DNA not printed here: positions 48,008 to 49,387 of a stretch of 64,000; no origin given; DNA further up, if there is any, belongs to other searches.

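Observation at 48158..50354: MetE-like Zn enzyme plus iron alcohol dehydrogenase bicistron embedded among phosphonate genes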

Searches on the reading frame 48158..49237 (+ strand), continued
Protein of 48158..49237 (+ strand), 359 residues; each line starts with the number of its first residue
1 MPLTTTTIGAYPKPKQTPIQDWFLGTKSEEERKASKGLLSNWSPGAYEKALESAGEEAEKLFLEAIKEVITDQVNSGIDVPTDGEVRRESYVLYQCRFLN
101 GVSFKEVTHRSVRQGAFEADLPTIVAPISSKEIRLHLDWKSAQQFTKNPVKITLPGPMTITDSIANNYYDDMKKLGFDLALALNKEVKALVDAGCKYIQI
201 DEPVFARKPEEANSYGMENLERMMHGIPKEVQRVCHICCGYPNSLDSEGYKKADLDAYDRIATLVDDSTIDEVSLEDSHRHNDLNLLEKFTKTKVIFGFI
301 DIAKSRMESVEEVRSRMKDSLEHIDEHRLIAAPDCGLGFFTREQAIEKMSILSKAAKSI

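Call 34: find_encoding_contigs(protein=P0062, flank=10000, max_places=2)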
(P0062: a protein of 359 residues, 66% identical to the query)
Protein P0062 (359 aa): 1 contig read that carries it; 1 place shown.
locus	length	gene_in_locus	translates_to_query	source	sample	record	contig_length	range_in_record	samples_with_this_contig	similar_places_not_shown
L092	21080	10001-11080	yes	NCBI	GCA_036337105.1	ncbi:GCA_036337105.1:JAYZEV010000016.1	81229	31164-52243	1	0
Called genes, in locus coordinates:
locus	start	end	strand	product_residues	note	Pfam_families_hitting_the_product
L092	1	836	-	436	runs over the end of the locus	PF00211:Guanylate_cyc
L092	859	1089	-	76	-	-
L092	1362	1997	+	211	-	PF13489:Methyltransf_23 (weak), PF13847:Methyltransf_31, PF08241:Methyltransf_11, PF08242:Methyltransf_12, PF13649:Methyltransf_25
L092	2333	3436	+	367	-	PF03480:DctP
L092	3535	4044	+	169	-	PF04290:DctQ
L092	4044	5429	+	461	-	PF06808:DctM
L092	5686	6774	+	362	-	PF08240:ADH_N, PF00107:ADH_zinc_N, PF13602:ADH_zinc_N_2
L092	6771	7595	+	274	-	PF00149:Metallophos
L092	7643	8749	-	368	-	PF00465:Fe-ADH, PF13685:Fe-ADH_2, PF25137:ADH_Fe_C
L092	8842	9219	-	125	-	PF07883:Cupin_2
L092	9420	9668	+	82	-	PF04828:GFA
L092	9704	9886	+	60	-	-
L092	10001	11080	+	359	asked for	PF01717:Meth_synt_2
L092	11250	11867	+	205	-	PF00132:Hexapep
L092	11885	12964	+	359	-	PF01408:GFO_IDH_MocA, PF02894:GFO_IDH_MocA_C (weak), PF22725:GFO_IDH_MocA_C3 (weak)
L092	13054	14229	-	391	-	PF01571:GCV_T, PF08669:GCV_T_C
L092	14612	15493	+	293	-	PF00892:EamA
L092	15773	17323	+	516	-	PF13174:TPR_6 (faint), PF13371:TPR_9 (faint), PF13424:TPR_12 (faint), PF13428:TPR_14 (faint), PF25062:ARM_TT21_N (weak), PF00515:TPR_1 (weak), PF00685:Sulfotransfer_1, PF13469:Sulfotransfer_3, +9 more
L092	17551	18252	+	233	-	PF00106:adh_short, PF13561:adh_short_C2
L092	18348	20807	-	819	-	PF00676:E1_dh, PF02779:Transket_pyr, PF02780:Transketolase_C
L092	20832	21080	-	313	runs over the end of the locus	PF00294:PfkB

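Call 40: find_related_loci(query=A2, collection=metagenome_contigs, flank=10000)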
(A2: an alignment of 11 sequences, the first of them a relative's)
Query A2 (360 aa) in metagenome_contigs; peptide patterns used: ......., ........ (x = any residue, [..] = any of these).
600 stretches matched a pattern (row limit reached: there are more); 512 encode a relative of the query (tblastn E <= 1e-3); the best 80 are kept; 80 distinct loci.
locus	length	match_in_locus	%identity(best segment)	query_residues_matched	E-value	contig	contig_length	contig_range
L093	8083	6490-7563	72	3-360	0e+0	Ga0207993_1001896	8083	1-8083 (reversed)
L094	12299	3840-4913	72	3-360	2e-180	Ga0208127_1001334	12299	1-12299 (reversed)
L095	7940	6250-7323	71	3-360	1e-178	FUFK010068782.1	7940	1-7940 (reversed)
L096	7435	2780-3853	70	3-360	2e-176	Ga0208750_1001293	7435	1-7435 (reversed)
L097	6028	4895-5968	68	3-360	9e-178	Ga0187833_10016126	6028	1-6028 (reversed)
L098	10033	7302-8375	69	3-360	2e-173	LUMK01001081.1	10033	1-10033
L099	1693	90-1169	63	1-360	3e-177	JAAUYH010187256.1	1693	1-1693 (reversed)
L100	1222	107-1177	63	4-360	4e-176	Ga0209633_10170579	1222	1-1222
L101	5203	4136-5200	63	4-359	1e-159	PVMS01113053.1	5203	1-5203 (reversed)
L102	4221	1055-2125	63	4-360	9e-158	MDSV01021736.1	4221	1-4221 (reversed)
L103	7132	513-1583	62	4-360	1e-153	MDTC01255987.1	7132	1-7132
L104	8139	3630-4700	61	4-360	2e-152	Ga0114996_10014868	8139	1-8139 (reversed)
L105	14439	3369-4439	64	3-359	4e-151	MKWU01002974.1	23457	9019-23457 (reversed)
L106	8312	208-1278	60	4-360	3e-150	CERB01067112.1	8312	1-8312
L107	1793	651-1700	60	3-360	4e-160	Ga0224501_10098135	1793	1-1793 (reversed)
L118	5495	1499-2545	58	3-360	2e-138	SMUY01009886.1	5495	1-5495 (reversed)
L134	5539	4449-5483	58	6-360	6e-136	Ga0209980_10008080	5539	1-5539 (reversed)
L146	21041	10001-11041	57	2-357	4e-132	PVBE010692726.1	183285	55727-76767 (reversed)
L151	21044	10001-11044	56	4-360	2e-131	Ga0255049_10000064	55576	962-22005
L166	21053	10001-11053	56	1-360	1e-129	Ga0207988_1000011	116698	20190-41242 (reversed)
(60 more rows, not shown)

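Call 44: search_protein_families(library=pfam, proteins=[L166:3594-4994:+, L166:5239-6429:+, L166:6582-7676:+, L166:7693-8625:+, L166:8622-9914:+, L166:10001-11059:+, L166:12047-13030:-, L151:3216-4403:+, L151:8306-9346:-, L151:9563-9946:+], max_evalue=0.00001)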
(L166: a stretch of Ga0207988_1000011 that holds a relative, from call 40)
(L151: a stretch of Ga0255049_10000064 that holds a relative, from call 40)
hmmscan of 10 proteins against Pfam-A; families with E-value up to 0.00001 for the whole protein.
L166:3594-4994:+ (466 aa): 1 family
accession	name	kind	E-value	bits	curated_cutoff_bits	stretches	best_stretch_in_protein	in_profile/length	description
PF00202.27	Aminotran_3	-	5.6e-86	289.2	30.5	1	55-463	10-403/403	Aminotransferase class-III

L166:5239-6429:+ (396 aa): 1 family
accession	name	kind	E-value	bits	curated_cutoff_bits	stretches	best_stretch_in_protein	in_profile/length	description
PF13416.11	SBP_bac_8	-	7.6e-19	69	27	1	63-323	4-248/279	Bacterial extracellular solute-binding protein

L166:6582-7676:+ (364 aa): 3 families
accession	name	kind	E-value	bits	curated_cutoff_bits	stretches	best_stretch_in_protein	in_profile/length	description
PF00005.33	ABC_tran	-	5.5e-34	118.1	25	1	21-162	2-136/137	ABC transporter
PF08402.16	TOBE_2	-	2.7e-11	43.9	21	1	281-355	2-75/76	TOBE domain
PF13304.12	AAA_21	-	2.1e-07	31.8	27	0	147-195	250-300/304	AAA domain, putative AbiEii toxin, Type IV TA system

L166:7693-8625:+ (310 aa): 1 family
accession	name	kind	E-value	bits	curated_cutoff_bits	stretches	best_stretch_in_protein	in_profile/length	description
PF00528.27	BPD_transp_1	-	1.1e-08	35.5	26.4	1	111-298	4-174/184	Binding-protein-dependent transport system inner membrane component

L166:8622-9914:+ (430 aa): 1 family
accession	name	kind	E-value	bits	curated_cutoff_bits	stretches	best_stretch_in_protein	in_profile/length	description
PF00528.27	BPD_transp_1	-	7.8e-16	58.8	26.4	1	81-269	2-181/184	Binding-protein-dependent transport system inner membrane component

L166:10001-11059:+ (352 aa): 1 family
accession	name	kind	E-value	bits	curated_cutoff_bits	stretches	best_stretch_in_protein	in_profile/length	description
PF01717.24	Meth_synt_2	-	9.1e-35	120.9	21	2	44-198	27-178/324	Cobalamin-independent synthase, Catalytic domain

L166:12047-13030:- (327 aa): 0 families

L151:3216-4403:+ (395 aa): 2 families
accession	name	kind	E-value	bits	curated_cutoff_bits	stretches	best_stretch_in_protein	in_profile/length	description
PF13416.11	SBP_bac_8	-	5.6e-20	72.7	27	1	59-319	3-247/279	Bacterial extracellular solute-binding protein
PF01547.30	SBP_bac_1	-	4e-07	30.8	26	1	53-320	9-305/307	Bacterial extracellular solute-binding protein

L151:8306-9346:- (346 aa): 1 family
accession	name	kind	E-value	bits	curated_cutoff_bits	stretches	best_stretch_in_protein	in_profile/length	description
PF00491.26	Arginase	-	7.5e-92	308.2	22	1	63-334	2-279/280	Arginase family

L151:9563-9946:+ (127 aa): 1 family
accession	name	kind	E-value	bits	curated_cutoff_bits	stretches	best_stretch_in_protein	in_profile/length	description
PF11944.13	DUF3461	-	1.3e-23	83.9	27.4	1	4-126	2-124/125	Protein of unknown function (DUF3461)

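Call 48: search_protein_families(library=ncbifam, proteins=[L088:11170-12621:+, L088:12640-13995:+, L086:12325-13863:-, L092:6771-7595:+, L092:5686-6774:+, L092:7643-8749:-, L092:8842-9219:-], max_evalue=1e-10)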
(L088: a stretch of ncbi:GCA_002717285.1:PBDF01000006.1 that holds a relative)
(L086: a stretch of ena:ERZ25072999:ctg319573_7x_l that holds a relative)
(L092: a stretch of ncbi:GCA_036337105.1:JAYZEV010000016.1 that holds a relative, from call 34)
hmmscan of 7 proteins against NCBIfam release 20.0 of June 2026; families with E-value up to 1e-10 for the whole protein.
L088:11170-12621:+ (483 aa): 41 families (the best 25 are shown)
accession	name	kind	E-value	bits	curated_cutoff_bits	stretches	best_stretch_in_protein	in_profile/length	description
NF008415.0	PRK11241.1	equivalog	6.6e-229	760.5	828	1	1-481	1-481/482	NADP-dependent succinate-semialdehyde dehydrogenase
TIGR01780.1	SSADH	subfamily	3.9e-213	708.3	646.35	1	30-476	1-448/448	succinate-semialdehyde dehydrogenase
TIGR01804.1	BADH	equivalog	2.8e-130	434.9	668.6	1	14-476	1-467/467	betaine-aldehyde dehydrogenase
NF010000.0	PRK13473.1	subfamily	3.9e-129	431.4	615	1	10-478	2-470/475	aminobutyraldehyde dehydrogenase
TIGR02299.1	HpaE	equivalog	1.3e-126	423.1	638.35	1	13-479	3-475/488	5-carboxymethyl-2-hydroxymuconate semialdehyde dehydrogenase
NF009725.0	PRK13252.1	equivalog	7e-126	420.5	593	1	10-477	6-476/488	betaine-aldehyde dehydrogenase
NF007497.0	PRK10090.1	equivalog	1e-124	416.9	500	1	10-476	6-473/480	aldehyde dehydrogenase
NF040648.1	lactal_redase_Meth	equivalog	1.7e-122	409.7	650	1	14-479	2-461/463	lactaldehyde dehydrogenase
NF006916.0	PRK09407.1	equivalog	1.5e-120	403.2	521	1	21-476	29-488/526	succinic semialdehyde dehydrogenase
NF045735.1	PaDhStyDPseudo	equivalog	1.8e-119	399.5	850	1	10-480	2-481/483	phenylacetaldehyde dehydrogenase StyD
NF040792.1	glyc_ald_dh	equivalog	7.9e-119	397.8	760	1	12-478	2-471/488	D-glyceraldehyde dehydrogenase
NF042993.1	AlphKGSA_gudD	equivalog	2.8e-115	385.8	770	1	12-477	5-477/481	alpha-ketoglutaric semialdehyde dehydrogenase GucD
TIGR03216.1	OH_muco_semi_DH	equivalog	1.3e-107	360.4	693.25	1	13-479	3-478/481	2-hydroxymuconic semialdehyde dehydrogenase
NF045736.1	PaDhStyDRhodo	equivalog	1.7e-105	353.3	800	1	11-475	3-472/479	phenylacetaldehyde dehydrogenase StyD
NF052305.1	DioxValDhHalo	equivalog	2.7e-105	353.1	750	1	11-459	5-458/483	2,5-dioxovalerate dehydrogenase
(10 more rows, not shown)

L088:12640-13995:+ (451 aa): 40 families (the best 25 are shown)
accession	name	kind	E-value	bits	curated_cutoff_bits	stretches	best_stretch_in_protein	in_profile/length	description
TIGR01424.1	gluta_reduc_2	equivalog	4.4e-201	668.2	606.05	1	4-446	1-446/446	glutathione-disulfide reductase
NF004776.0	PRK06116.1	equivalog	3.3e-189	629.6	480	1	3-446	2-450/450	glutathione-disulfide reductase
TIGR01421.1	gluta_reduc_1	equivalog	6.9e-144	480.4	556.15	1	5-446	2-450/450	glutathione-disulfide reductase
TIGR01423.1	trypano_reduc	equivalog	2.3e-116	389.2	738.1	1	6-447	4-472/486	trypanothione-disulfide reductase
TIGR01350.1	lipoamide_DH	equivalog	2.4e-108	362.8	408.8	1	6-442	2-447/461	dihydrolipoyl dehydrogenase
TIGR01438.1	TGR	subfamily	7.7e-104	348.2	475.85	1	4-445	1-468/485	thioredoxin and glutathione reductase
TIGR02053.1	MerA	equivalog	1.1e-98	331.3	454.45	1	6-440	1-444/465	mercury(II) reductase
NF005884.0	PRK07846.1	equivalog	1.8e-92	310.3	501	1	5-440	3-442/454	mycothione reductase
TIGR03452.1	mycothione_red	equivalog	1.1e-87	294.8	635.65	1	5-439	2-442/452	mycothione reductase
NF004947.0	PRK06292.2-5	equivalog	2.6e-82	277.2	592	1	5-440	3-449/474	dihydrolipoyl dehydrogenase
NF003585.0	PRK05249.1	equivalog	1.7e-79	267.6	465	1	2-441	3-449/464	Si-specific NAD(P)(+) transhydrogenase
NF004945.0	PRK06292.2-3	equivalog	3.6e-78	263.5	494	1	6-442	4-445/457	dihydrolipoyl dehydrogenase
NF004992.0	PRK06370.1-4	equivalog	1.9e-77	260.7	629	1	5-445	4-451/459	FAD-containing oxidoreductase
NF004946.0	PRK06292.2-4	subfamily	4.8e-77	259.7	634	1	5-440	3-461/487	dihydrolipoyl dehydrogenase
NF004991.0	PRK06370.1-3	subfamily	3.4e-75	253.5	620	1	5-441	35-479/509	FAD-containing oxidoreductase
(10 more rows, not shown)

L086:12325-13863:- (512 aa): 4 families
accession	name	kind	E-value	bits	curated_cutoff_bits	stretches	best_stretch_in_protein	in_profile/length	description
NF010322.0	PRK13759.1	equivalog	4.7e-65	220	481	2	189-485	170-444/486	arylsulfatase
TIGR03417.1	chol_sulfatase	equivalog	7.2e-58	196.7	433.45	2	214-497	177-439/500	choline-sulfatase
NF045661.1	HdlasePehA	equivalog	3e-44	151.5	900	1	2-490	2-477/506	phosphoric/sulfuric ester hydrolase PehA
NF052527.1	Mn_arylsulf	exception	3.2e-37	128.6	850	2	196-486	173-440/479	manganese-dependent arylsulfatase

L092:6771-7595:+ (274 aa): 2 families
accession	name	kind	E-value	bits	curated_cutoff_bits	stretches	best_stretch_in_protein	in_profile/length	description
NF050112.1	PhdiestSpdARhizob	equivalog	6.4e-56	189.9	400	1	2-250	1-256/264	2', 3'cyclic nucleotide phosphodiesterase SpdA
NF008359.0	PRK11148.1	equivalog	7.7e-21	74.8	225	1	2-202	16-215/275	3',5'-cyclic-AMP phosphodiesterase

L092:5686-6774:+ (362 aa): 21 families
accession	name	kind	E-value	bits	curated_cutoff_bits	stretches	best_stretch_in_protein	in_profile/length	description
NF006940.0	PRK09422.1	equivalog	8.1e-54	182.8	344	1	21-352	17-334/338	alcohol dehydrogenase AdhP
NF041097.1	keto_inos_dh_IolM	equivalog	1.4e-43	149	450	1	25-340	47-377/389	scyllo-inosose 3-dehydrogenase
NF047908.1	AldhRedAhr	equivalog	5.4e-41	140.6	470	1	11-352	11-334/335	NADPH-dependent aldehyde reductase Ahr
TIGR03989.1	Rxyl_3153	subfamily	1.1e-39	136.8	440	2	10-120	8-106/370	NDMA-dependent alcohol dehydrogenase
TIGR03451.1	mycoS_dep_FDH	equivalog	3.2e-37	128.2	512.9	1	13-350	11-356/358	S-(hydroxymethyl)mycothiol dehydrogenase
NF010344.0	PRK13771.1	subfamily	2.8e-36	125.2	349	1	24-352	21-332/334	putative alcohol dehydrogenase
TIGR00692.1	tdh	equivalog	3.5e-35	121.6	458.35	1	26-325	21-311/340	L-threonine 3-dehydrogenase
NF003808.0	PRK05396.1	equivalog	4.1e-34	118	380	1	27-299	24-285/341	L-threonine 3-dehydrogenase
TIGR03201.1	dearomat_had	equivalog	1.4e-33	116.5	338.65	1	9-352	4-348/349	6-hydroxycyclohex-1-ene-1-carbonyl-CoA dehydrogenase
NF007489.0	PRK10083.1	equivalog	1e-31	110.2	376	1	20-322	16-303/339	Zn-dependent oxidoreductase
TIGR03366.1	HpnZ_proposed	hypoth_equivalog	1.6e-31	109.7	328.1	1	29-324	6-301/315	putative phosphonate catabolism associated alcohol dehydrogenase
NF007375.0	PRK09880.1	equivalog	1.3e-30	106.3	469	1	28-325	27-313/344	L-idonate 5-dehydrogenase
NF007642.0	PRK10309.1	equivalog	4.8e-28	98.4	550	1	30-288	27-271/347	galactitol-1-phosphate 5-dehydrogenase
TIGR02818.1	adh_III_F_hyde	equivalog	7e-28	97.7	543.95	1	13-346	11-362/368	S-(hydroxymethyl)glutathione dehydrogenase/class III alcohol dehydrogenase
NF041172.1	AcrlCoa_red_Thmprot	equivalog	2.2e-27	95.9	500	1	24-352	21-333/334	acryloyl-CoA reductase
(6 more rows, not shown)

L092:7643-8749:- (368 aa): 14 families
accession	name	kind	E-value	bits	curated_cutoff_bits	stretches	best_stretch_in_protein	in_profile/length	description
TIGR03405.1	Phn_Fe-ADH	equivalog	4.2e-50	170.5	423.7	1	8-346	9-350/355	iron-containing alcohol dehydrogenase PsrA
NF010378.0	PRK13805.1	equivalog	2.3e-43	148.2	951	1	21-274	481-752/872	bifunctional acetaldehyde-CoA/alcohol dehydrogenase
NF041833.1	Fe_ADH_ErcA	equivalog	2.2e-42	145.5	550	1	5-361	13-378/382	alcohol dehydrogenase-like regulatory protein ErcA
TIGR02638.1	lactal_redase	equivalog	1.6e-41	142.4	523.15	1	49-275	59-288/379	lactaldehyde reductase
NF007911.0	PRK10624.1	equivalog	1.3e-37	129.6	537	1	10-277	18-289/382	lactaldehyde reductase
NF058672.1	4HyButDHCUPNE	equivalog_domain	1.2e-36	126.7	500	1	10-340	17-352/378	4-hydroxybutyrate dehydrogenase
NF050025.1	SulfAcetaldRedSarD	equivalog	1.7e-31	109.5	700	1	10-351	18-371/385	sulfoacetaldehyde reductase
NF011998.0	PRK15454.1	equivalog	6.9e-30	104.1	556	1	60-275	90-306/395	ethanolamine utilization ethanol dehydrogenase EutG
NF053866.1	CholDhdGbsBBac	equivalog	7e-30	103.9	550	1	10-296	25-317/392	choline dehydrogenase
NF007363.0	PRK09860.1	equivalog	1.2e-29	103.6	581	1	40-276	50-289/383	L-threonine dehydrogenase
TIGR04266.1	NDMA_methanol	equivalog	1.9e-18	66.5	625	1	51-273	69-297/420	NDMA-dependent methanol dehydrogenase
NF006941.0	PRK09423.1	subfamily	1.9e-15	56.6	336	1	11-270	19-277/367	glycerol dehydrogenase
NF041822.1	daptide_DH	equivalog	3.3e-15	55.8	300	1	76-193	54-177/363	daptide-type RiPP biosynthesis dehydogenase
NF011717.0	PRK15138.1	equivalog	1.3e-11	44.2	645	1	40-296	49-313/387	alcohol dehydrogenase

L092:8842-9219:- (125 aa): 0 families
